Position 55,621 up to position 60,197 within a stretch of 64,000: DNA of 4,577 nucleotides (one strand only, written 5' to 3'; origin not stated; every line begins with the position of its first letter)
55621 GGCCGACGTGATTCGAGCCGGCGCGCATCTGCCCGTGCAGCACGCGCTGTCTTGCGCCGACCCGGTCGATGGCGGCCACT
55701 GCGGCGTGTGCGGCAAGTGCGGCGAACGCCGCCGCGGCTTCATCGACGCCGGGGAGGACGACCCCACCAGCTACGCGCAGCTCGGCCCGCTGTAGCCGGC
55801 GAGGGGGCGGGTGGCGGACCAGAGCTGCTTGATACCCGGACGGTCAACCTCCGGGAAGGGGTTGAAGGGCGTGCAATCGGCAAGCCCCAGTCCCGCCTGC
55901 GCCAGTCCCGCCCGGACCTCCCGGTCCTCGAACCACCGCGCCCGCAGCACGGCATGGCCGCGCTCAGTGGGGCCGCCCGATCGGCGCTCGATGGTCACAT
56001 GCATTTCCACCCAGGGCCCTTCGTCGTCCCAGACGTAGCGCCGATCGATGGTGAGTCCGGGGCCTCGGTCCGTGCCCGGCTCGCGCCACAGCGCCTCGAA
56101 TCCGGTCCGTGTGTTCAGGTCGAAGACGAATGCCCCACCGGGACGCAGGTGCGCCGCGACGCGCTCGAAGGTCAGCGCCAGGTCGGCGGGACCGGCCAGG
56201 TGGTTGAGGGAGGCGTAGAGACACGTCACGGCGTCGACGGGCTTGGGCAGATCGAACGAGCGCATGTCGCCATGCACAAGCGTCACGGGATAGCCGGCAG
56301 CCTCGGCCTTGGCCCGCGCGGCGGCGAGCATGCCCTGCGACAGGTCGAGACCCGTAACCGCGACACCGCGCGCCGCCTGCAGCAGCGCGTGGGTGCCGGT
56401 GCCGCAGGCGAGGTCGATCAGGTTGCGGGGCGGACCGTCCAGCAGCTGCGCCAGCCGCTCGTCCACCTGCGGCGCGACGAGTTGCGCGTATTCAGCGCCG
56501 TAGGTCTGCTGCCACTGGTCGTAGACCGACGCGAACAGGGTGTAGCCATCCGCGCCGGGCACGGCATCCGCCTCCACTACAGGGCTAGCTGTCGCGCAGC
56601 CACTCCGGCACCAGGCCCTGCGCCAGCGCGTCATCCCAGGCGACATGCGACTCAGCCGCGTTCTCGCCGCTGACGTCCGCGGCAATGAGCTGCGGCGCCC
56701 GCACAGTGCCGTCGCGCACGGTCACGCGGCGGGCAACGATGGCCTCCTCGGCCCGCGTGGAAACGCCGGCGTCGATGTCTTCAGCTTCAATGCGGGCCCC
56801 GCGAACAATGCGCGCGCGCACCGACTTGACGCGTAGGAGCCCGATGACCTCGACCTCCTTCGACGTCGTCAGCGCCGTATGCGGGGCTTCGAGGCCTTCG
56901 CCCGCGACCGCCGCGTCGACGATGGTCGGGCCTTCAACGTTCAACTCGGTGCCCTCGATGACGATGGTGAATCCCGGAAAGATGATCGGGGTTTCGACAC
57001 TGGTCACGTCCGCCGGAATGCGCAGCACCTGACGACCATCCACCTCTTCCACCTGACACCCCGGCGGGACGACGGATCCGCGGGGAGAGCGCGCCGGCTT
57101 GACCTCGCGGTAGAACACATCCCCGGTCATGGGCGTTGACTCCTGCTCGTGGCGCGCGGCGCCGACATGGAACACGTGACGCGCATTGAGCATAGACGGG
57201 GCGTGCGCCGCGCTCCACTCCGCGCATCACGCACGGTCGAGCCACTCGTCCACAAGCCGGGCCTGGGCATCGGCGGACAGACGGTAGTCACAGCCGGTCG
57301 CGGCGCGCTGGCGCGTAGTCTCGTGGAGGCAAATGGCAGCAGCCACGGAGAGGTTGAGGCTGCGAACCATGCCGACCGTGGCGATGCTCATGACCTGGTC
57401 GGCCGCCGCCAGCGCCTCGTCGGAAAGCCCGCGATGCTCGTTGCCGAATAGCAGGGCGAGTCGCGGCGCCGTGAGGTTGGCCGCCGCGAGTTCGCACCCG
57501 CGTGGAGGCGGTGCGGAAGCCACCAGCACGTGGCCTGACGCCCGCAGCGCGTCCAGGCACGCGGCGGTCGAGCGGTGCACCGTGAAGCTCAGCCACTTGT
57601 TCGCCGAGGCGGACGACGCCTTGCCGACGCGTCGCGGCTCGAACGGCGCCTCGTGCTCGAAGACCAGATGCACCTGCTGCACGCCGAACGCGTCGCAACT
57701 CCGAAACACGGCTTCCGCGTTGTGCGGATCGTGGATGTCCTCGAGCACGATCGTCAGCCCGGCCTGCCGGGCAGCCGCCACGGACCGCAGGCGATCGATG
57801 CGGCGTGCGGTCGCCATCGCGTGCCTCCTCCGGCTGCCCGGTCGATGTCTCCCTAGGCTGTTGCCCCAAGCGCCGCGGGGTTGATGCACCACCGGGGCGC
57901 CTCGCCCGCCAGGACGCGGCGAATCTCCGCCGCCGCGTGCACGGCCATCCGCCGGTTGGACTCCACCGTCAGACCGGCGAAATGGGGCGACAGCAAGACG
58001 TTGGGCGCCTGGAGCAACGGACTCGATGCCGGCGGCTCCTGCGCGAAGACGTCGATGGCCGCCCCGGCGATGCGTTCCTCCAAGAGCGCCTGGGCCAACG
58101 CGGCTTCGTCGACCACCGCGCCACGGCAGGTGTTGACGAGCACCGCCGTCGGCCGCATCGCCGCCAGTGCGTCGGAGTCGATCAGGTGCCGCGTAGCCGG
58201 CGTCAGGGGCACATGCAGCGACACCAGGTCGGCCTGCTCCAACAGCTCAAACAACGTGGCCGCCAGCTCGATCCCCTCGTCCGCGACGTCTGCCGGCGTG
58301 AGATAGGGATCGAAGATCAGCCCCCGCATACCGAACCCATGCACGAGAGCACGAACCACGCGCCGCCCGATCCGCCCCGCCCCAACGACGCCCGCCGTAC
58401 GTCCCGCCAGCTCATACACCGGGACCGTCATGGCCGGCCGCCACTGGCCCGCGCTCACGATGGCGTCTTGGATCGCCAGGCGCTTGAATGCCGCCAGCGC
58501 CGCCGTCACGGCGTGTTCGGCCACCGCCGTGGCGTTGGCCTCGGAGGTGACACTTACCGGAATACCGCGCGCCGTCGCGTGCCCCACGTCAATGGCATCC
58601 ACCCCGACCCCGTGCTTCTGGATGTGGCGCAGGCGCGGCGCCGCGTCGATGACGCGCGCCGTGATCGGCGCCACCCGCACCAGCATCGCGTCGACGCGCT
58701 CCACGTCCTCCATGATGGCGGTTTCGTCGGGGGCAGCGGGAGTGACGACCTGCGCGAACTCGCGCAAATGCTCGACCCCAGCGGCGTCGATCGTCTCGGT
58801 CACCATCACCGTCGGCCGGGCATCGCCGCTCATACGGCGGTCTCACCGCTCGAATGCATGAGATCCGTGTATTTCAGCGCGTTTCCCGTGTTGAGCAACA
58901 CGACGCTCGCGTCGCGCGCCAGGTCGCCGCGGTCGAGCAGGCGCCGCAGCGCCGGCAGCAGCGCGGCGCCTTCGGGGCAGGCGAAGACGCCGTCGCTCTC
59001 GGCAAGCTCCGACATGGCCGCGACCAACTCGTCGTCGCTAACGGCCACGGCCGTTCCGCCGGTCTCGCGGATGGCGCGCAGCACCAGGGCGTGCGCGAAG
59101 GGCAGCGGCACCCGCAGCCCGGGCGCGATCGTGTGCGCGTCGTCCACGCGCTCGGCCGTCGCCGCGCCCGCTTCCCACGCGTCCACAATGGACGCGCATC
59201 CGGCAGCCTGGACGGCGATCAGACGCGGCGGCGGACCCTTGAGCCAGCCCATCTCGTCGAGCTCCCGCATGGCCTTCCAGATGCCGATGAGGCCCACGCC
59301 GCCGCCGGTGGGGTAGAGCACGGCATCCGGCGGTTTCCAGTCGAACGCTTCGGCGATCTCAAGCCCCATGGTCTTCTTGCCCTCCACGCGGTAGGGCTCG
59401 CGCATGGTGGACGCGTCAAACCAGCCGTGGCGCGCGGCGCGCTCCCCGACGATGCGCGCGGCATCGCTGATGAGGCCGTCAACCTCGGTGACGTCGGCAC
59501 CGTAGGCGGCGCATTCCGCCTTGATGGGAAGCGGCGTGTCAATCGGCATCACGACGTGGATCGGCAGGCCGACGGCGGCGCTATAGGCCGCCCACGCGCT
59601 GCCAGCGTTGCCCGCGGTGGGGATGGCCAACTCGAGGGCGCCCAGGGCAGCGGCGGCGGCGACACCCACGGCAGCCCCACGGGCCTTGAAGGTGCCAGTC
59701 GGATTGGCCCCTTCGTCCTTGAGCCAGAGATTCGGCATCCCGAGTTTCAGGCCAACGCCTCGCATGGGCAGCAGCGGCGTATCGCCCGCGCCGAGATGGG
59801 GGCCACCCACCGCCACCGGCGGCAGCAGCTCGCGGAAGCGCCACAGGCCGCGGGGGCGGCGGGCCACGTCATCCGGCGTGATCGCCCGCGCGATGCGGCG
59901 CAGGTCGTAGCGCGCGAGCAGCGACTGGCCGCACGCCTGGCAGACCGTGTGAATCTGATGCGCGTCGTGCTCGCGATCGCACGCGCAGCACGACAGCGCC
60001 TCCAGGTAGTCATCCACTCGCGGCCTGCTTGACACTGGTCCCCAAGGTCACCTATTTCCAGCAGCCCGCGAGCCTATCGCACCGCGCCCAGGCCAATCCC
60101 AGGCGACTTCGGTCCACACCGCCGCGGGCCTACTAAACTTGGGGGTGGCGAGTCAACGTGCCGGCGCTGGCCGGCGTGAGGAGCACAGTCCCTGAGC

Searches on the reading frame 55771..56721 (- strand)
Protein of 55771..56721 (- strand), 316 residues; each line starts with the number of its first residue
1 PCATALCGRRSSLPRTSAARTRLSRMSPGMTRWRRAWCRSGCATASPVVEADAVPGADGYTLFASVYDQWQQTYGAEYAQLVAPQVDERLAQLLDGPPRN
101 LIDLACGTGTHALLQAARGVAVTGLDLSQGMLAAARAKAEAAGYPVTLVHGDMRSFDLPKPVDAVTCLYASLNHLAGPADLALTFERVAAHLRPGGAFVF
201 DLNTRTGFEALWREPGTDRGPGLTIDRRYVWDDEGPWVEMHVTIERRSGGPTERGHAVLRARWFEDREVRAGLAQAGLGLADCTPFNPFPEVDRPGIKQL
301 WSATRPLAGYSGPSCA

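Call 18: search_protein_families(library=pfam, proteins=[window:55771-56721:-], max_evalue=0.00001)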
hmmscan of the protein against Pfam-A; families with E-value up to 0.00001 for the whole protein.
window:55771-56721:- (316 aa): 5 families
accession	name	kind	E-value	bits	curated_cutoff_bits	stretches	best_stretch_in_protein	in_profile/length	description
PF13649.12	Methyltransf_25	-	2.7e-20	73.3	27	1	102-196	2-97/97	Methyltransferase domain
PF08241.18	Methyltransf_11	-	5e-15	56.3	21.2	1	103-200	2-95/95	Methyltransferase domain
PF08242.18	Methyltransf_12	-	1.8e-12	48.3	30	1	103-197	2-97/98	Methyltransferase domain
PF13847.12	Methyltransf_31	-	7.1e-09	35.9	27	1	100-200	6-109/145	Methyltransferase domain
PF13489.12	Methyltransf_23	-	1.3e-07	31.9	27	1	85-205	8-121/164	Methyltransferase domain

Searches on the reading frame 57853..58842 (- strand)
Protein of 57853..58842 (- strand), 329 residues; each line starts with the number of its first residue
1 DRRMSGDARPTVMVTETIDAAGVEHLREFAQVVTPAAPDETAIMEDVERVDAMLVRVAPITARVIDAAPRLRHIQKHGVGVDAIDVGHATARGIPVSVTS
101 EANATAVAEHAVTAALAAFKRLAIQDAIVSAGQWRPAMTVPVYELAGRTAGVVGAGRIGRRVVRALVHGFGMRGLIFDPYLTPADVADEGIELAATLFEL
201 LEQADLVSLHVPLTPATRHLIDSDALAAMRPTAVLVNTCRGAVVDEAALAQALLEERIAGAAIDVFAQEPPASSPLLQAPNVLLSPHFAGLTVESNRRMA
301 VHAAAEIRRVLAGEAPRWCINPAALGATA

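Call 18: search_protein_families(library=pfam, proteins=[window:57853-58842:-], max_evalue=0.00001)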
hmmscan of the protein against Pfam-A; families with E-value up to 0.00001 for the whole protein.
window:57853-58842:- (329 aa): 2 families
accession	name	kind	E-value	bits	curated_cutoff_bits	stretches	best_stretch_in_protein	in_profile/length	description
PF02826.25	2-Hacid_dh_C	-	9.2e-55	185.2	25.1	1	113-289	2-178/178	D-isomer specific 2-hydroxyacid dehydrogenase, NAD binding domain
PF00389.36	2-Hacid_dh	-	1.2e-27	96.7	24.6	1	12-321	1-134/134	D-isomer specific 2-hydroxyacid dehydrogenase, catalytic domain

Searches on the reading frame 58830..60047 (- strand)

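Call 18: search_protein_families(library=pfam, proteins=[window:58830-60047:-], max_evalue=0.00001)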
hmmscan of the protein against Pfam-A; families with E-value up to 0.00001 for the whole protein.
window:58830-60047:- (405 aa): 1 family
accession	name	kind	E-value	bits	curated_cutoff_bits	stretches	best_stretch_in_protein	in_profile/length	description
PF00291.31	PALP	-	2e-72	244.5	35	1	86-388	4-295/295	Pyridoxal-phosphate dependent enzyme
